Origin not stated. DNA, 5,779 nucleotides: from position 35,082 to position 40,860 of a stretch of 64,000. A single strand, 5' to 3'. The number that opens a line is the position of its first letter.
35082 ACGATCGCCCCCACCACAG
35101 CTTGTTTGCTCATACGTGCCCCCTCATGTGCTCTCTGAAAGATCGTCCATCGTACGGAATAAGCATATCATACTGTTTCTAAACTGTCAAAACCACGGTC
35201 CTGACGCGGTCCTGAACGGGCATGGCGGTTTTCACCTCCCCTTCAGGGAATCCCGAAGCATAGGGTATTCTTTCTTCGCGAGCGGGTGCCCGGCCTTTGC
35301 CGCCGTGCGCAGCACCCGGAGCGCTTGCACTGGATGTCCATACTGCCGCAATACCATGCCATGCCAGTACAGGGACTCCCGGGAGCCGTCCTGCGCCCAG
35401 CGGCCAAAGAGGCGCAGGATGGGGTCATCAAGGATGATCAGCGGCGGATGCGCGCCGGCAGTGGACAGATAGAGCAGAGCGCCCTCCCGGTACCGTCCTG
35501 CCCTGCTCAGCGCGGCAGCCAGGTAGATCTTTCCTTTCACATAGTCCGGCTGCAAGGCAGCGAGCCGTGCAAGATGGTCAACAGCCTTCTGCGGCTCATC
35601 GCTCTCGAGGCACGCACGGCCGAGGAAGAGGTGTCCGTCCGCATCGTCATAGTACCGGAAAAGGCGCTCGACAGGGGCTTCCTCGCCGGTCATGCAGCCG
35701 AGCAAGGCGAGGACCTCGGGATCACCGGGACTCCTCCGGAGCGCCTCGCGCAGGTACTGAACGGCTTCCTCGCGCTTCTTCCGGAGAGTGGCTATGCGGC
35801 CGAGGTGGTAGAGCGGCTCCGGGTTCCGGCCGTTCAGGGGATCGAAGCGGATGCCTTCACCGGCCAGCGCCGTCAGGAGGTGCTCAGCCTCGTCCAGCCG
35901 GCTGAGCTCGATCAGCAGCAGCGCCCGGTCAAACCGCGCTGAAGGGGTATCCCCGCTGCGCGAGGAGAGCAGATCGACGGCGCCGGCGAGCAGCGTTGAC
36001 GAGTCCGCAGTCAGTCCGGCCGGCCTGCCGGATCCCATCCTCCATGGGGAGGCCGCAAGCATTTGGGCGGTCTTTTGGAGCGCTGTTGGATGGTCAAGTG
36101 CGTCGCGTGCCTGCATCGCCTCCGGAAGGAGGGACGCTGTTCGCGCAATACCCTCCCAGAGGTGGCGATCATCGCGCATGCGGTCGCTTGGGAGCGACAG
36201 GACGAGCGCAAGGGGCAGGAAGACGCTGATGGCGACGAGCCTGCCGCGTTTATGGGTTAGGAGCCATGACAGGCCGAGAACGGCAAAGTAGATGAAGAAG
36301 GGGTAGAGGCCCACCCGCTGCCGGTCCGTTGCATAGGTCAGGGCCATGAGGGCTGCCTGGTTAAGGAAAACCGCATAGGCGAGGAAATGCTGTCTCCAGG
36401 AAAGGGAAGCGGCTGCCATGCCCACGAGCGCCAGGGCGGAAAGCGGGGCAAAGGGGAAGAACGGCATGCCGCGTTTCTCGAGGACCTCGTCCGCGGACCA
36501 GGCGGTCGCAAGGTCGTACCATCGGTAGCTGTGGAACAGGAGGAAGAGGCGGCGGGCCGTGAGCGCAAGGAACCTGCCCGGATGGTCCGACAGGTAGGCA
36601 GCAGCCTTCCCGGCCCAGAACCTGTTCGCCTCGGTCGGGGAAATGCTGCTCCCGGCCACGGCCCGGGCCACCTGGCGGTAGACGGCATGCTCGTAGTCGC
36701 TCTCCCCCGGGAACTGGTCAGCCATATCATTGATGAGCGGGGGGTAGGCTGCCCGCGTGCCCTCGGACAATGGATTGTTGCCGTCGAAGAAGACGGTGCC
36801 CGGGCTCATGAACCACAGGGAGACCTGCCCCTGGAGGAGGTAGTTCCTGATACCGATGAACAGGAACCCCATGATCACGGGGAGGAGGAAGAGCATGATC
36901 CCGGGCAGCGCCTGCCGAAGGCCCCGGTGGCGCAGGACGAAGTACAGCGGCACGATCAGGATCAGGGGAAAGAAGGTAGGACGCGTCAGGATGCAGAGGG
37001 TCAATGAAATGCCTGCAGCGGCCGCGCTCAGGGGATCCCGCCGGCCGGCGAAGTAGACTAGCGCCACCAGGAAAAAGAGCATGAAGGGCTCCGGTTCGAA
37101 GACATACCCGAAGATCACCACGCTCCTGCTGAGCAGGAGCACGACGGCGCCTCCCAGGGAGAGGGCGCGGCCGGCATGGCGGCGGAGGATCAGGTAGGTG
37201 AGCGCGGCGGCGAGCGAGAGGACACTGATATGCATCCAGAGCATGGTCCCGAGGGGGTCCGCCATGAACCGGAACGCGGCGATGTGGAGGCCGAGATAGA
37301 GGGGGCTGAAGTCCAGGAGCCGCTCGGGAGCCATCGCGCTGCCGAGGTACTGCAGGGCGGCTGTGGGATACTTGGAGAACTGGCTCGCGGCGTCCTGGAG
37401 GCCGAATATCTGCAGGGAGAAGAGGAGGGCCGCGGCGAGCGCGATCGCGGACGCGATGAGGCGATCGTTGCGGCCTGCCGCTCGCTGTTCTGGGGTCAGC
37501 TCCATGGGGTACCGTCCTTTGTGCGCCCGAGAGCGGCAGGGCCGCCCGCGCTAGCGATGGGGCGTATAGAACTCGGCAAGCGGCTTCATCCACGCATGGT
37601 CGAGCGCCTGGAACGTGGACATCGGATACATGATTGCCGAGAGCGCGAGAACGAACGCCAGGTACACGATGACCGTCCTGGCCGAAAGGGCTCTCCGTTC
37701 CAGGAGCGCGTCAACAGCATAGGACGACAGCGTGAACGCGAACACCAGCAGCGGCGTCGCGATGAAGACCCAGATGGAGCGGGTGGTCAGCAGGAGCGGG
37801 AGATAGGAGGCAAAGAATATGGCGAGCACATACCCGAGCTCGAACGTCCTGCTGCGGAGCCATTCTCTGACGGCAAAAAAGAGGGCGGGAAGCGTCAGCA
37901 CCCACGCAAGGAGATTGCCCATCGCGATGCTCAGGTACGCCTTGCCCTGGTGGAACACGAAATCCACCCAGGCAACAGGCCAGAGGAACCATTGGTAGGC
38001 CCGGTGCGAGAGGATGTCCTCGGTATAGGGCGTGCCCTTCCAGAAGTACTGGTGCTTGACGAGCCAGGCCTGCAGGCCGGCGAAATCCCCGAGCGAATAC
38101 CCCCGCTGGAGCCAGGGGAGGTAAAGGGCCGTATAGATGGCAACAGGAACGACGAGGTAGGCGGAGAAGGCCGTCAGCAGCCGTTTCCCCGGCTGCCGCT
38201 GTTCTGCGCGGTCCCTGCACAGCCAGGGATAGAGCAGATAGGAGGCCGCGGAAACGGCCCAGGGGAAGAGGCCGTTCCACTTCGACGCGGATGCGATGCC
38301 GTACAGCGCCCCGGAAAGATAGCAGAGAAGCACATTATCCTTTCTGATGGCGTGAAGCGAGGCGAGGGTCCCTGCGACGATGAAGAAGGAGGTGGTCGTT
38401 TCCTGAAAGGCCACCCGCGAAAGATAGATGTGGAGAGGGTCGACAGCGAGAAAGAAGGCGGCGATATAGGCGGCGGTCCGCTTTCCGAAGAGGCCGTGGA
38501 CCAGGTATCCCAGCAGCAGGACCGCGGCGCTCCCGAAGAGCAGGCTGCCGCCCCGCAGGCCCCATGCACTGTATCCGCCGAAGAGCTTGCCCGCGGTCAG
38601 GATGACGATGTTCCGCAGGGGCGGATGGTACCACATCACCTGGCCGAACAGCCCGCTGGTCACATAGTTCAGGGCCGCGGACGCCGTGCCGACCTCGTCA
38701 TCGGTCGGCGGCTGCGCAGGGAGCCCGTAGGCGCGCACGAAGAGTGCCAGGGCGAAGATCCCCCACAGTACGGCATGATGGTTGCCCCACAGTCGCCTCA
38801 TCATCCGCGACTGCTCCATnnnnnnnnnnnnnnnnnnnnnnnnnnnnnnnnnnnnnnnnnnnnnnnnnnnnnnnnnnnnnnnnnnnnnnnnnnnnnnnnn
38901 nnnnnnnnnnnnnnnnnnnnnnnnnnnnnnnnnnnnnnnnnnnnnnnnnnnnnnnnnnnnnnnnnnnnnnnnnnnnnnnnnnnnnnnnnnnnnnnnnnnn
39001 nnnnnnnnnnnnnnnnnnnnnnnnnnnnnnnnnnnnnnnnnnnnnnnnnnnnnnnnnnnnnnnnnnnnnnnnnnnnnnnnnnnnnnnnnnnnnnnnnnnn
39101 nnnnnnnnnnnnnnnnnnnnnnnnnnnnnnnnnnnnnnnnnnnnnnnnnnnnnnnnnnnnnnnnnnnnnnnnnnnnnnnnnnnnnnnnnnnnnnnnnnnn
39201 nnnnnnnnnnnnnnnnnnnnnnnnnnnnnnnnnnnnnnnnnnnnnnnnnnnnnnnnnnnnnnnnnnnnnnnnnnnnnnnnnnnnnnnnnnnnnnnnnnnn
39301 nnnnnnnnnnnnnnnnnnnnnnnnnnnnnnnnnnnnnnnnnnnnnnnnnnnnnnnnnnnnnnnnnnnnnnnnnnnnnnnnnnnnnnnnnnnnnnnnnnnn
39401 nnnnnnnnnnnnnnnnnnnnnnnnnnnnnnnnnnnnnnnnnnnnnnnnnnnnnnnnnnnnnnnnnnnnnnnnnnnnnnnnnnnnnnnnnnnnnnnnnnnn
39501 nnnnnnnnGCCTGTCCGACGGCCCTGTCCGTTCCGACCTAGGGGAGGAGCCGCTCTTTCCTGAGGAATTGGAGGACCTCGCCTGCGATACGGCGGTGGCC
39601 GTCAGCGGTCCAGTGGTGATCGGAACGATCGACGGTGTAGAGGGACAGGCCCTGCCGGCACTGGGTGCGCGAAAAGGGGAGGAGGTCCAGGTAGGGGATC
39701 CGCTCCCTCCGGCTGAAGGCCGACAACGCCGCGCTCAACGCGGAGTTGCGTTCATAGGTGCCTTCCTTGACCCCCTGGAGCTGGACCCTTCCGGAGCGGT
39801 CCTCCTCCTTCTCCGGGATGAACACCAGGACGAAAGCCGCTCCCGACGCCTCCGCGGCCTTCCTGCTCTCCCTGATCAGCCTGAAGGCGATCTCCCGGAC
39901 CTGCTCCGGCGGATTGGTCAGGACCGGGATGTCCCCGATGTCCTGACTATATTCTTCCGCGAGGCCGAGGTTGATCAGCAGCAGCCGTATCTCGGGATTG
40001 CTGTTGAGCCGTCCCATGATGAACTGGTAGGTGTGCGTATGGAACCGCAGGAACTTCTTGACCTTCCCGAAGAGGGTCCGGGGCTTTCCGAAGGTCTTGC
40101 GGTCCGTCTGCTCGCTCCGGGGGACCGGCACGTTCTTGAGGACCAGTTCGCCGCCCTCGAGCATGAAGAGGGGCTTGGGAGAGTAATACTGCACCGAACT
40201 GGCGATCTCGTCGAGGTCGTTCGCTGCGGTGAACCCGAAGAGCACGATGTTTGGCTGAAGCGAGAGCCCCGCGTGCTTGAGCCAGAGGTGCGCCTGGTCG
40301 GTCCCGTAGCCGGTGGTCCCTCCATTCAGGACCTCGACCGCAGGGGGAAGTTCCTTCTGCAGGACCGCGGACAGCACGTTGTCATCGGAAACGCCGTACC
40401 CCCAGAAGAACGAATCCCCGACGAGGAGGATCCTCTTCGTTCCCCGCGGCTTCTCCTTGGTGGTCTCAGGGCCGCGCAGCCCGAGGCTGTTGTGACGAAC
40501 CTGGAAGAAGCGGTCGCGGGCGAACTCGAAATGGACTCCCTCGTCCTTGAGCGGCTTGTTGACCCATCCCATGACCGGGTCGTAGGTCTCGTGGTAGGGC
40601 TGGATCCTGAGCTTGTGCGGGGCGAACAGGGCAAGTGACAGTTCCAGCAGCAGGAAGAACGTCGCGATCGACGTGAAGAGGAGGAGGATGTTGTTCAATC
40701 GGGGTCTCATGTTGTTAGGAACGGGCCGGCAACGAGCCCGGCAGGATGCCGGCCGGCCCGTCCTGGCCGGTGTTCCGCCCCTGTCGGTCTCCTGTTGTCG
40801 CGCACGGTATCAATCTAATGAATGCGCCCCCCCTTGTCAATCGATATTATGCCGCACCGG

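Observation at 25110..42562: Recurring GT39 (PMT-like) + partner-protein gene pair, with a third partner paralogue fused to TPR repeats: an uncharacterised protein family tied to O-mannosyltransferases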

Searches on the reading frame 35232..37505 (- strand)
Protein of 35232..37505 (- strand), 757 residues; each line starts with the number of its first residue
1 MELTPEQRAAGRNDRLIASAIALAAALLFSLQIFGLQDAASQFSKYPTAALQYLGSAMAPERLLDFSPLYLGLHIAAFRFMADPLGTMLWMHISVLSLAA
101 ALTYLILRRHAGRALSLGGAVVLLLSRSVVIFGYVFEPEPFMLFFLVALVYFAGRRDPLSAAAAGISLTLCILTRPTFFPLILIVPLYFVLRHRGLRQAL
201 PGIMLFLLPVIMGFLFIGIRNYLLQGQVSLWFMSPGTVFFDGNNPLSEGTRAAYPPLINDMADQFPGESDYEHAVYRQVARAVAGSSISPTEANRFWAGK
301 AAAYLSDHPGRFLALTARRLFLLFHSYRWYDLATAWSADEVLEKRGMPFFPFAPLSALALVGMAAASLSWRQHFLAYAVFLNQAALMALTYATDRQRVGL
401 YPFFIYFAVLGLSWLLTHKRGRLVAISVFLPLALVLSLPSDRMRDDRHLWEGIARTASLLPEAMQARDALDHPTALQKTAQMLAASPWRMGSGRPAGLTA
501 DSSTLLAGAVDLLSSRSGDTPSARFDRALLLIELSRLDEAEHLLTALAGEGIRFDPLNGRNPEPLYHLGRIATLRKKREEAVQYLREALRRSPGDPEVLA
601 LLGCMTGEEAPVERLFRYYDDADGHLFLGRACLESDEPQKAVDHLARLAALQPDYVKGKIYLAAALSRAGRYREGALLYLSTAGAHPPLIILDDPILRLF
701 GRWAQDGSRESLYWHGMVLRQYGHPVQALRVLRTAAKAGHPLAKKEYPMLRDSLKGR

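Call 8: search_protein_families(library=pfam, proteins=[window:35232-37505:-], max_evalue=0.01)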
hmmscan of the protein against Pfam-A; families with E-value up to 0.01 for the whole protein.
window:35232-37505:- (757 aa): 13 families
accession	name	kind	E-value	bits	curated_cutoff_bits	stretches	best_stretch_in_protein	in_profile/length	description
PF07719.23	TPR_2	-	3.3e-10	39.7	27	1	563-595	2-34/34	Tetratricopeptide repeat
PF13428.12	TPR_14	-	3e-09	37.1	23.5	1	562-603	1-42/44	Tetratricopeptide repeat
PF14559.12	TPR_19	-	2.8e-07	31.2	25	0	561-602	24-65/68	Tetratricopeptide repeat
PF13432.12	TPR_16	-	9.1e-06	26.5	32.7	1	525-596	1-65/65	Tetratricopeptide repeat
PF00515.34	TPR_1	-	1.1e-05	25.4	27.8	0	564-594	3-33/34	Tetratricopeptide repeat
PF13181.12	TPR_8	-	0.00012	22.4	25.7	0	565-593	4-32/34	Tetratricopeptide repeat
PF13176.12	TPR_7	-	0.00016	22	27.9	0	565-597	2-36/36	Tetratricopeptide repeat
PF20308.4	TPR-S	-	0.00032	21.6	27.6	0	516-571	12-60/102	Tetratricopeptide Repeats-Sensor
PF23914.1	TPR_CcmH_CycH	-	0.00065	20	42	0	617-670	45-98/158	Cytochrome c-type biogenesis protein H TPR domain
PF12895.13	ANAPC3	-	0.0017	19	27.2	0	704-736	18-50/82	Anaphase-promoting complex, cyclosome, subunit 3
PF13424.12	TPR_12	-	0.003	18.1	30.1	0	565-591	48-74/77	Tetratricopeptide repeat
PF13431.12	TPR_17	-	0.0032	18.1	24.4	0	585-604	2-21/34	Tetratricopeptide repeat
PF13174.12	TPR_6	-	0.0094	17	26.3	0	565-593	3-31/33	Tetratricopeptide repeat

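Call 14: search_protein_families(library=ncbifam, proteins=[window:35232-37505:-], max_evalue=0.01)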
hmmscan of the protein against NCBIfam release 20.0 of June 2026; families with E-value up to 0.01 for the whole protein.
window:35232-37505:- (757 aa): 4 families
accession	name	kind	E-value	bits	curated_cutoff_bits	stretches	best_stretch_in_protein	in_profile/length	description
NF040959.1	MamA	equivalog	4.3e-06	26.3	200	1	618-674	67-123/204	magnetosome protein MamA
TIGR00540.1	TPR_hemY_coli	hypoth_equivalog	9.1e-05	21.4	142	0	615-678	319-381/385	heme biosynthesis-associated TPR protein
NF047558.1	TPR_END_plus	domain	9.3e-05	22.3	32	0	565-596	2-33/56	TPR end-of-group domain-containing protein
TIGR02917.1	PEP_TPR_lipo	equivalog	0.00045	18.2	312.2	1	557-679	630-759/899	XrtA/PEP-CTERM system TPR-repeat protein PrsT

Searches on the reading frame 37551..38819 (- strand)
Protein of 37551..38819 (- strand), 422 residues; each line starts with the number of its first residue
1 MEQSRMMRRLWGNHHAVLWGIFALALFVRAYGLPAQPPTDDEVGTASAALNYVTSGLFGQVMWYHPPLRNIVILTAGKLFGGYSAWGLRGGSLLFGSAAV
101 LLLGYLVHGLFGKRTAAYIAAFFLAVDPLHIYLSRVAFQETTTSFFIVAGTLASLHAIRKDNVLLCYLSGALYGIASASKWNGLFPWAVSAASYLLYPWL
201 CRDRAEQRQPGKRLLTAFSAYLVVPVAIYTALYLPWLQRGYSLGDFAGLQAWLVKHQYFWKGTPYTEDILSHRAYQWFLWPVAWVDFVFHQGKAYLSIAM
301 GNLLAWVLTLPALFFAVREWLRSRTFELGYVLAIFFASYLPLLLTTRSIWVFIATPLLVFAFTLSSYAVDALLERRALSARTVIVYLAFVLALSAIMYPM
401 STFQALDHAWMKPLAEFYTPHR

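Call 8: search_protein_families(library=pfam, proteins=[window:37551-38819:-], max_evalue=0.01)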
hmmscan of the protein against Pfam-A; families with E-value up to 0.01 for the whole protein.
window:37551-38819:- (422 aa): 2 families
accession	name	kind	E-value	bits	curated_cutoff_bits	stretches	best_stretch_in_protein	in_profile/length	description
PF02366.24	PMT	-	2.3e-12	47.4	22.7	1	57-233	52-237/245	Dolichyl-phosphate-mannose-protein mannosyltransferase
PF13231.12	PMT_2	-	2.7e-10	41.1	26.1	1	65-229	2-160/160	Dolichyl-phosphate-mannose-protein mannosyltransferase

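Call 14: search_protein_families(library=ncbifam, proteins=[window:37551-38819:-], max_evalue=0.01)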
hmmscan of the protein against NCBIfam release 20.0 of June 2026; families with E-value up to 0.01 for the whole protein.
window:37551-38819:- (422 aa): 2 families
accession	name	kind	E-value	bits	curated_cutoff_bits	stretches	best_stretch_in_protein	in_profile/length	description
NF058602.1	PrMnsylTfPmt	equivalog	7.7e-08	31.6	800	2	62-154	96-187/530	protein O-mannosyltransferase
TIGR03663.1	TIGR03663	subfamily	2.1e-07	30.3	126.25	1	20-276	6-268/435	flippase activity-associated protein Agl23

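Call 68: search_solved_structures(query=window:37551-38819:-, max_evalue=0.01)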
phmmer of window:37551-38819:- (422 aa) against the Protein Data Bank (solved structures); distinct sequences matched with E-value up to 0.01: 0.

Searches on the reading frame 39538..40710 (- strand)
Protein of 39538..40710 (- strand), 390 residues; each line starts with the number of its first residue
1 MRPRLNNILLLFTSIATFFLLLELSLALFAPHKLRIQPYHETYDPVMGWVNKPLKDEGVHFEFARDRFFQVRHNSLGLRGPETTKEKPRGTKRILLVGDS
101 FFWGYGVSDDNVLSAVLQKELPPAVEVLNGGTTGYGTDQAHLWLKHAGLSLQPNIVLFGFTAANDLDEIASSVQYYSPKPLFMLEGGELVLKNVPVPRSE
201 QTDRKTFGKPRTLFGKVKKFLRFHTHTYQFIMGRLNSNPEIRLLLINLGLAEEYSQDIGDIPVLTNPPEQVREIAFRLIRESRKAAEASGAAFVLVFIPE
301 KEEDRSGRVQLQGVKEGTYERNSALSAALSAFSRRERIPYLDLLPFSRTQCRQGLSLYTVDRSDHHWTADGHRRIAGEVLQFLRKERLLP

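Call 8: search_protein_families(library=pfam, proteins=[window:39538-40710:-], max_evalue=0.01)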
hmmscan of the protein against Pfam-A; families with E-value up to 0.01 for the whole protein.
window:39538-40710:- (390 aa): 3 families
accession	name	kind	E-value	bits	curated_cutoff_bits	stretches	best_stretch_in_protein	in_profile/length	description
PF13472.12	Lipase_GDSL_2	-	5.2e-10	40.5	32.9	1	97-296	2-149/178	GDSL-like Lipase/Acylhydrolase family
PF16822.11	ALGX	-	7.7e-06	26.2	26.5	1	275-386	28-133/268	SGNH hydrolase-like domain, acetyltransferase AlgX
PF00657.28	Lipase_GDSL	-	0.0054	17.3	23.6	0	94-235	1-73/208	GDSL-like Lipase/Acylhydrolase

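Call 14: search_protein_families(library=ncbifam, proteins=[window:39538-40710:-], max_evalue=0.01)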
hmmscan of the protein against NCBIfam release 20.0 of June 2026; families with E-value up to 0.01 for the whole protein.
window:39538-40710:- (390 aa): 2 families
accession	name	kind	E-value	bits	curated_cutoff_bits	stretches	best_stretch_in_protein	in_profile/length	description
NF047475.1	GDSL_LA_2490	hypoth_equivalog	6.3e-08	32.3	325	1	19-167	11-160/431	LA_2490 family SGNH/GDSL-type esterase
NF047474.1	GDSL_LA_2486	hypoth_equivalog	5.8e-05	22.5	300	1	13-127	5-123/326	LA_2486 family SGNH/GDSL-type esterase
